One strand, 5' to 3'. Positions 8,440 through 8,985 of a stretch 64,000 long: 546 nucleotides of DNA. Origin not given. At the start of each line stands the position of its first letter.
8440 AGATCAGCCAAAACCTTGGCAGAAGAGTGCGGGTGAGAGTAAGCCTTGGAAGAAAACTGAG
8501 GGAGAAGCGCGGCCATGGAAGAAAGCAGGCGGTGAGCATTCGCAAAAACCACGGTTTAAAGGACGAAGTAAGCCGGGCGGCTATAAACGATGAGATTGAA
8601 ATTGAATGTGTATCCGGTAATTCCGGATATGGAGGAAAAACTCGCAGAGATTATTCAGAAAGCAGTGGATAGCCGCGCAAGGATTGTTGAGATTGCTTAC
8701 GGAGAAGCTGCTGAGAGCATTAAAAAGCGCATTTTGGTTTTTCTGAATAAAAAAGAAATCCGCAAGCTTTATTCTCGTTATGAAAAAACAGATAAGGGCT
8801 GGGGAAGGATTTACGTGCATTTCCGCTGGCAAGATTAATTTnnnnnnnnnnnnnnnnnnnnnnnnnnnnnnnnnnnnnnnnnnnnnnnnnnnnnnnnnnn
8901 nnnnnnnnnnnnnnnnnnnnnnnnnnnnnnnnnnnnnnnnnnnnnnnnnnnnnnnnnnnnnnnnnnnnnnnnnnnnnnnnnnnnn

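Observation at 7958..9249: RRM protein, degenerate Smr-like ORF and ArfB in a translationally coupled ribosome-rescue operon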

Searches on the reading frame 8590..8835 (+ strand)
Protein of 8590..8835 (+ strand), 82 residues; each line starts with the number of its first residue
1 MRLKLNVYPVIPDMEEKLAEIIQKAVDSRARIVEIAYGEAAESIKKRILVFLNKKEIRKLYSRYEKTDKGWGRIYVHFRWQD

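Call 3: search_protein_families(library=pfam, proteins=[window:8590-8835:+], max_evalue=1)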
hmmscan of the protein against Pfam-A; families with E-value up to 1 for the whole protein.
window:8590-8835:+ (82 aa): 1 family
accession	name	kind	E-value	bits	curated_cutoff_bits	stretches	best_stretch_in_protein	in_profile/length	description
PF01713.27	Smr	-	2.5e-06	28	25.7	1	14-79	11-77/77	Smr domain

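Call 4: search_protein_families(library=ncbifam, proteins=[window:8590-8835:+], max_evalue=1)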
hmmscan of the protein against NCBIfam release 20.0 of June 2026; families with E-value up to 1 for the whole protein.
window:8590-8835:+ (82 aa): 0 families

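Call 5: find_homologous_proteins(query=window:8590-8835:+, max_evalue=0.001)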
Query window:8590-8835:+ (82 aa): 282 proteins with E <= 0.001 among 283 candidates; the best 120 are listed.
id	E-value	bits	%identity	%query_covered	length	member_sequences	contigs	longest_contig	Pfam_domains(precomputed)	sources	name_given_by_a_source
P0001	2.7e-46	172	100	100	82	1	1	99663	PF01713.28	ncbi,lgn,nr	ncbi:MAG: DNA mismatch repair protein MutS [Candidatus Omnitrophica bacterium]|nr:DNA mismatch repai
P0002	3.7e-43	162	91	100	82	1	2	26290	PF01713.28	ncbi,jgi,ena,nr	ncbi:MAG: DNA mismatch repair protein MutS [Candidatus Omnitrophica bacterium]|nr:DNA mismatch repai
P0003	9.8e-42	158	87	100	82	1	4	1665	PF01713.28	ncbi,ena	-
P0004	1.5e-41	157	88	100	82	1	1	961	PF01713.28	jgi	-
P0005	2.0e-41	157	87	100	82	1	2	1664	PF01713.28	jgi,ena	-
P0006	2.5e-41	157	89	100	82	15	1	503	PF01713.28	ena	-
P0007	1.4e-40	154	87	100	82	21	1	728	PF01713.28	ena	-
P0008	1.7e-40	154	87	100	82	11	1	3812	PF01713.28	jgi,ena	jgi:hypothetical protein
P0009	2.0e-40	154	87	100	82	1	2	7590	PF01713.28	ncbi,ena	-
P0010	3.4e-40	153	84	100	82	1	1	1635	PF01713.28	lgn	-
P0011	3.6e-40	153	87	100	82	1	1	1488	-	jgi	-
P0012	5.1e-40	153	85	100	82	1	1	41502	PF01713.28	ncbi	-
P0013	5.3e-40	152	84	100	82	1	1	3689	PF01713.28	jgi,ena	-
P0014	5.4e-40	152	85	100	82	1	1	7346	PF01713.28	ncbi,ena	-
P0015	5.7e-40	152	87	100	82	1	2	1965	PF01713.28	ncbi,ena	-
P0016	6.7e-40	152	84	100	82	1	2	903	PF01713.28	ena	-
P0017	7.3e-40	152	85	100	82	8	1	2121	PF01713.28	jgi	jgi:hypothetical protein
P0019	9.3e-40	152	87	100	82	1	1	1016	PF01713.28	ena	-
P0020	1.2e-39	151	83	100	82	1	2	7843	PF01713.28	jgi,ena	-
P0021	2.0e-39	151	85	100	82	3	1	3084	PF01713.28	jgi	-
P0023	3.2e-39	150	83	100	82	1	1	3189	PF01713.28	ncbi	-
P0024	3.5e-39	150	84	100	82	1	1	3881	PF01713.28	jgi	jgi:hypothetical protein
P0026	4.4e-39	150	83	100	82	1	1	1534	PF01713.28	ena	-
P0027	4.6e-39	149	83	100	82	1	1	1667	PF01713.28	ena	-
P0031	6.8e-39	149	86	98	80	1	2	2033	PF01713.28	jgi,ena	-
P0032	7.4e-39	149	80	100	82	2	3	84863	PF01713.28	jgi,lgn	jgi:DNA repair photolyase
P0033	9.1e-39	149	83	100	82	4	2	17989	PF01713.28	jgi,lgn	jgi:bifunctional pyridoxal-dependent enzyme with beta-cystathionase and maltose regulon repressor ac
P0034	9.3e-39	149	82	100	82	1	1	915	PF01713.28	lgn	-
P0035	9.8e-39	148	84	100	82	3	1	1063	PF01713.28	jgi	-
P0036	1.1e-38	148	83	100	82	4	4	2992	PF01713.28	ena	-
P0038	1.2e-38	148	82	100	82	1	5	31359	PF01713.28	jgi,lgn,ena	-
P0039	1.2e-38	148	83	100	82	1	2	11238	PF01713.28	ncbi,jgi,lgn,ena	-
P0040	1.2e-38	148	83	100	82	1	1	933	PF01713.28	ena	-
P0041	1.3e-38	148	83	100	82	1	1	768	PF01713.28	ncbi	-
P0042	1.8e-38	148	83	100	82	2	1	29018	PF01713.28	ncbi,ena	ncbi:MAG: Smr/MutS family protein [Candidatus Omnitrophota bacterium]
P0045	2.1e-38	147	82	100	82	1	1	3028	PF01713.28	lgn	-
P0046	2.4e-38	147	84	100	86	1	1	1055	PF01713.28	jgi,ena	-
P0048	3.4e-38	147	82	100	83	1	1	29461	PF01713.28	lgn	-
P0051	4.5e-38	146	82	100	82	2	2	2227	PF01713.28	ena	-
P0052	5.0e-38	146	79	100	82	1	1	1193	PF01713.28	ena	-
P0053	5.4e-38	146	80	99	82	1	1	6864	PF01713.28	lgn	-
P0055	6.3e-38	146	84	98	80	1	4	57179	PF01713.28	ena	-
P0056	6.7e-38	146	80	99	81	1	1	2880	PF01713.28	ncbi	-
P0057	6.8e-38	146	81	99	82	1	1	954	PF01713.28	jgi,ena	-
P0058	8.1e-38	146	83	99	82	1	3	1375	PF01713.28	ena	-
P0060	1.1e-37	145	80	100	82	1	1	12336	PF01713.28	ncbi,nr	ncbi:MAG: DNA mismatch repair protein MutS [Candidatus Omnitrophica bacterium]|nr:DNA mismatch repai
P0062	1.1e-37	145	79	100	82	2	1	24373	PF01713.28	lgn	-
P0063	1.1e-37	145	80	100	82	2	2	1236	PF01713.28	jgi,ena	-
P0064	1.4e-37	145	80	99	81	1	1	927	PF01713.28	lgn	-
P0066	2.0e-37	144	82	100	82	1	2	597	PF01713.28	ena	-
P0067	2.1e-37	144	79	99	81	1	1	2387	PF01713.28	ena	-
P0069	2.2e-37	144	83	98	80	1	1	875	PF01713.28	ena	-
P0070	2.2e-37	144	81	99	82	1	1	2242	PF01713.28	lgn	-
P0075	3.0e-37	144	78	100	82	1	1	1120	PF01713.28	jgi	-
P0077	3.5e-37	143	79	100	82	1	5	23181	PF01713.28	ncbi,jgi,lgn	jgi:hypothetical protein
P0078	3.6e-37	143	80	99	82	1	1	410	PF01713.28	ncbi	-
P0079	3.8e-37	143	78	100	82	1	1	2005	PF01713.28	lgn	-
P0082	7.4e-37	142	79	100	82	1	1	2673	PF01713.28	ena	-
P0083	8.2e-37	142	78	100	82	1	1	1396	PF01713.28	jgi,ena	-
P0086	1.3e-36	142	79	100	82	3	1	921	PF01713.28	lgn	-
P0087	1.4e-36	142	78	100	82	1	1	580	PF01713.28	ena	-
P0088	1.4e-36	142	80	99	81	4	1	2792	PF01713.28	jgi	jgi:hypothetical protein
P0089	1.5e-36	142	78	99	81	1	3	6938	PF01713.28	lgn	-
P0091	1.7e-36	141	78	100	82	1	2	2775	PF01713.28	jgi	-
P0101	3.2e-36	140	78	100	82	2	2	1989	PF01713.28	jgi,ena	jgi:DNA repair photolyase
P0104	4.1e-36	140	77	100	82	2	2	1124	PF01713.28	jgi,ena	-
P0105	4.1e-36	140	76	100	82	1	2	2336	PF01713.28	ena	-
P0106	4.3e-36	140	78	100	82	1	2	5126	PF01713.28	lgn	-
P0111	7.5e-36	139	83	98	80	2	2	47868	PF01713.28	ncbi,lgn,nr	ncbi:MAG: DNA mismatch repair protein MutS [Candidatus Omnitrophica bacterium]|nr:DNA mismatch repai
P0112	8.5e-36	139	78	98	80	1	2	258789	PF01713.28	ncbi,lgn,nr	ncbi:MAG: Smr/MutS family protein [Candidatus Omnitrophica bacterium]|nr:Smr/MutS family protein [Ca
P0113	9.1e-36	139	76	100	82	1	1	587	PF01713.28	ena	-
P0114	9.2e-36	139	76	100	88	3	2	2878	PF01713.28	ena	-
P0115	9.3e-36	139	77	99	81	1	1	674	PF01713.28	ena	-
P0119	1.2e-35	139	80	100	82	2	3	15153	PF01713.28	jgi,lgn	jgi:hypothetical protein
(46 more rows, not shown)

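Call 6: search_solved_structures(query=window:8590-8835:+, max_evalue=10, show_alignments=3)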
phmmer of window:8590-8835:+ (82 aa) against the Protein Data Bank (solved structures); distinct sequences matched with E-value up to 10: 3.
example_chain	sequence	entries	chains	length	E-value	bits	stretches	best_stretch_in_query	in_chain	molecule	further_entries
7rdr_A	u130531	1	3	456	0.031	18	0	16-57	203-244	Circular tendon repeat protein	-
5c8j_I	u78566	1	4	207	0.48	14.2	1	10-77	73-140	Protein MJ0480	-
4j29_A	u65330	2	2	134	2.4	12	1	6-78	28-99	Engineered Protein OR258 | DE NOVO DESIGNED PROTEIN OR258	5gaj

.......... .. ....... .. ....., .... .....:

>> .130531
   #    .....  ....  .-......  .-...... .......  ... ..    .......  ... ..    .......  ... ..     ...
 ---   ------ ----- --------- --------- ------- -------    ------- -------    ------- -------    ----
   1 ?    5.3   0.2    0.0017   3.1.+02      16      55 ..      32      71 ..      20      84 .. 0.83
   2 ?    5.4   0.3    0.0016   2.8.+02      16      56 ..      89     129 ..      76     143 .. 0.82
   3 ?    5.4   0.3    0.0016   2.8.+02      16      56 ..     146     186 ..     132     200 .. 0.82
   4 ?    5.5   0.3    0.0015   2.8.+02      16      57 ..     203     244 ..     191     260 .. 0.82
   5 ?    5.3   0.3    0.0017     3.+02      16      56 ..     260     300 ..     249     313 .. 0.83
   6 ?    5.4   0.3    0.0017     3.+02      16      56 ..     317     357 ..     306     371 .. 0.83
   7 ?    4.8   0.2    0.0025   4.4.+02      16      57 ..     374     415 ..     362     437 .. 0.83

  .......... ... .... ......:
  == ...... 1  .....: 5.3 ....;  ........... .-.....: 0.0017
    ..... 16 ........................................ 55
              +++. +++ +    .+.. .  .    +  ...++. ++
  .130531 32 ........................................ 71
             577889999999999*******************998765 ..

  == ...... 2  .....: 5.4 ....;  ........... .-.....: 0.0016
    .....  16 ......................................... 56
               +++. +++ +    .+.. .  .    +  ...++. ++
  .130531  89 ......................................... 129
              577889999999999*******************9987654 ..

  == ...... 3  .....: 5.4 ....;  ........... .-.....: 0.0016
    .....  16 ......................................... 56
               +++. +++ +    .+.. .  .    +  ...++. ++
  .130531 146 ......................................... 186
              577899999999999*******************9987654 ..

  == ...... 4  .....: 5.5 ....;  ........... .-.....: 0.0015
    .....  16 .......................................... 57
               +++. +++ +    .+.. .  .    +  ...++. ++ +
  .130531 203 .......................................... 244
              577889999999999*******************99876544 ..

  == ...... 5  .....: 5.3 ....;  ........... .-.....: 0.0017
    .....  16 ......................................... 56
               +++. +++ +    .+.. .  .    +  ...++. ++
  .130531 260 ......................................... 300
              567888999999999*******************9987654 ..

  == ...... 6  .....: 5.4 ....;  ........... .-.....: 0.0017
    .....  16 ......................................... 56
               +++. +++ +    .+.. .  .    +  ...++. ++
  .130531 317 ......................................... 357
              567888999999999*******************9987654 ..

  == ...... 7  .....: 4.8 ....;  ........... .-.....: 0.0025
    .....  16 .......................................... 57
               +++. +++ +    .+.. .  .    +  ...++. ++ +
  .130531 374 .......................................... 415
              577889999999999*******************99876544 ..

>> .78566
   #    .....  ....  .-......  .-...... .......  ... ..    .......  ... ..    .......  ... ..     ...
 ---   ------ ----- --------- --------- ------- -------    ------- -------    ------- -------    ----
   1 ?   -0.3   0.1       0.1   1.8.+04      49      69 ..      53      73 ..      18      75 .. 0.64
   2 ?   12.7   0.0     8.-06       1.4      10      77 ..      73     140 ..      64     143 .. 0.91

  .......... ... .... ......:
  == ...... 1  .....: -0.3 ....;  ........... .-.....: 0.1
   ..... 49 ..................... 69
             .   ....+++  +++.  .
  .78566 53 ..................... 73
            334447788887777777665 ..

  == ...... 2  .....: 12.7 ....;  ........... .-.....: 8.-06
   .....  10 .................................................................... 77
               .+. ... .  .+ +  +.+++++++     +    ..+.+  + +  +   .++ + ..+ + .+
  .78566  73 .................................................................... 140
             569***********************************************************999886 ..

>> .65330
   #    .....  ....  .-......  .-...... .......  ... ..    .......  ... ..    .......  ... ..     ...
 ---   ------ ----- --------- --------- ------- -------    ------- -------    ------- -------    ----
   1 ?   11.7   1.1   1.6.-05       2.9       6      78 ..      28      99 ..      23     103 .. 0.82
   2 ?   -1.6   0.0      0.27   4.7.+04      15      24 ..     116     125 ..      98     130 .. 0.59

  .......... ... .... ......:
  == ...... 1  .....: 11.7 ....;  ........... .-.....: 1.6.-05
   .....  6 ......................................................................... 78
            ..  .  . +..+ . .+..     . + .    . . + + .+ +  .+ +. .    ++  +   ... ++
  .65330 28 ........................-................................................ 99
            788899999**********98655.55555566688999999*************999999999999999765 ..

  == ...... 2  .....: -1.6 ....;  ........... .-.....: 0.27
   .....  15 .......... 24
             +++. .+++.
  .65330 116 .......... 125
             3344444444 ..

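Call 11: find_encoding_contigs(protein=P0001, flank=6000, max_places=3)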
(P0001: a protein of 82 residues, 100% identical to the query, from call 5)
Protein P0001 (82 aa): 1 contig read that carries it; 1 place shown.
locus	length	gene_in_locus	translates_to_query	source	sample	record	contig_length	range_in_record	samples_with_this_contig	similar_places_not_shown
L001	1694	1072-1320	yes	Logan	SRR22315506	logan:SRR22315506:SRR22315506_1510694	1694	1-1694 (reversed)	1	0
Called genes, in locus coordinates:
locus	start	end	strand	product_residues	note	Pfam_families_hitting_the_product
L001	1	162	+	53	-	?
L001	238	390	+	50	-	-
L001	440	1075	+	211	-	PF00076:RRM_1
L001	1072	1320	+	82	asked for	PF01713:Smr (weak)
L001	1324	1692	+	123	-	?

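Call 15: find_related_loci(query=A1, collection=genome_contigs, flank=4000)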
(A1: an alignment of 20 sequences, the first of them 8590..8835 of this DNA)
Query A1 (82 aa) in genome_contigs; peptide patterns used: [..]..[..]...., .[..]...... (x = any residue, [..] = any of these).
199 stretches matched a pattern; 82 encode a relative of the query (tblastn E <= 1e-3); the best 80 are kept; 80 distinct loci.
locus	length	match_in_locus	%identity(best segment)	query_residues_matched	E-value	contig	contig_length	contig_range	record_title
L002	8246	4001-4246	91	1-82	6e-48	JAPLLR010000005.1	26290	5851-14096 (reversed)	MAG: Candidatus Omnitrophota bacterium isolate LacPavin_0920_SED3_MAG_45_14 LacPavin_0920_SED3_scaffold_4116875, whole g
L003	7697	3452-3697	85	1-82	8e-45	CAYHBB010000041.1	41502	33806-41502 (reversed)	MAG TPA_asm: uncultured Planctomycetales bacterium isolate ERP119294_co2_534 genome assembly, contig: k141_1451002, whol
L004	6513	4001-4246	83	1-82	3e-43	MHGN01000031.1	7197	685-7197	MAG: Omnitrophica WOR_2 bacterium RIFCSPHIGHO2_02_FULL_45_21 rifcsphigho2_02_scaffold_24404, whole genome shotgun sequen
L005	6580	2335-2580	79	1-82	8e-43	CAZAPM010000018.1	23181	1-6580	MAG TPA_asm: uncultured Planctomycetales bacterium isolate binchicken_co79_72 genome assembly, contig: NODE_2479_length_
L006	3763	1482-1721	80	1-80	6e-43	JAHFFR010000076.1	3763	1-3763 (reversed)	MAG: Candidatus Omnitrophota bacterium isolate nzgw297 NODE_39002_length_3764_cov_21.715344, whole genome shotgun sequen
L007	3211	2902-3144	81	1-81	5e-43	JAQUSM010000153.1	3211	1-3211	MAG: Candidatus Omnitrophota bacterium isolate STD1_97 NODE_148288_length_3211_cov_4.476329_Sandtown_D1, whole genome sh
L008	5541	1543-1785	81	1-81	2e-42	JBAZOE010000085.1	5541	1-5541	MAG: Candidatus Omnitrophota bacterium isolate SO_2017_LW4_87 scaffold_28699_c1_LW137-91_2017, whole genome shotgun sequ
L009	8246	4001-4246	80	1-82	3e-42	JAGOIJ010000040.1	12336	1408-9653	MAG: Candidatus Omnitrophota bacterium isolate Go_SlDig_bin_191 Go_SlDig_15321_length_12336_cov_4.352854, whole genome s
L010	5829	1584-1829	79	1-82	4e-42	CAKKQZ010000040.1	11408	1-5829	Omnitrophica bacterium GWA2_41_15 isolate Hainich-H51-bin231-1 genome assembly, contig: H51-bin231_1_Hain_H51_02um_R1_28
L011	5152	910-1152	80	1-81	4e-42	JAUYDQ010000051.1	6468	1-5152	MAG: Candidatus Omnitrophota bacterium isolate C20_metabat.bin.43 C20_k141_443346, whole genome shotgun sequence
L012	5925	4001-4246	78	1-82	3e-42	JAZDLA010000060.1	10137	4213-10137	MAG: Candidatus Omnitrophota bacterium isolate MEGAHIT-group-0.561 k141_7831998, whole genome shotgun sequence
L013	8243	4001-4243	80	1-81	6e-42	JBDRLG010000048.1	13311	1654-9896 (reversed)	MAG: Candidatus Omnitrophota bacterium isolate MEGAHIT-group-1.764 k141_8117754, whole genome shotgun sequence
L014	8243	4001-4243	79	1-81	8e-42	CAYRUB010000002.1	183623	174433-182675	MAG TPA_asm: uncultured Planctomycetales bacterium isolate binchicken_co220_28 genome assembly, contig: NODE_13_length_1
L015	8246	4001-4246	79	1-82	9e-42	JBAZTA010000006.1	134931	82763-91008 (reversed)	MAG: Candidatus Omnitrophota bacterium isolate SO_2017_GW1_19 NODE_928_length_134931_cov_2.055918_OW334_2017, whole geno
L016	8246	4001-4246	77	1-82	9e-42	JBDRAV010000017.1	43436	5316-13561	MAG: Candidatus Omnitrophota bacterium isolate MEGAHIT-group-1.1018 k141_11351583, whole genome shotgun sequence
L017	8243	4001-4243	80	1-81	5e-42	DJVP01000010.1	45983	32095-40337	MAG TPA_asm: Candidatus Omnitrophica bacterium UBA6253 UBA6253_contig_37153, whole genome shotgun sequence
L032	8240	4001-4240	78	1-80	1e-40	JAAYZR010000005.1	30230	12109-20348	MAG: Candidatus Undivivens industriae isolate AS06rmzACSIP_339 112481_AS06, whole genome shotgun sequence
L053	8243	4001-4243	74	1-81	7e-39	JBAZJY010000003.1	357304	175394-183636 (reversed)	MAG: Candidatus Omnitrophota bacterium isolate SO_2017_LW4_130 scaffold_79_c1_LW137-91_2017, whole genome shotgun sequen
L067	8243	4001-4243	73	1-81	5e-37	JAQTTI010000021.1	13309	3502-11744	MAG: Candidatus Omnitrophota bacterium isolate STB_37 NODE_11493_length_13309_cov_6.684191_Sandtown_B, whole genome shot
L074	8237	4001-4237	67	1-79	1e-32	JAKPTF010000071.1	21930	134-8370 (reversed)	MAG: Candidatus Omnitrophota bacterium isolate JPNA_metabat.7 k141_1673630, whole genome shotgun sequence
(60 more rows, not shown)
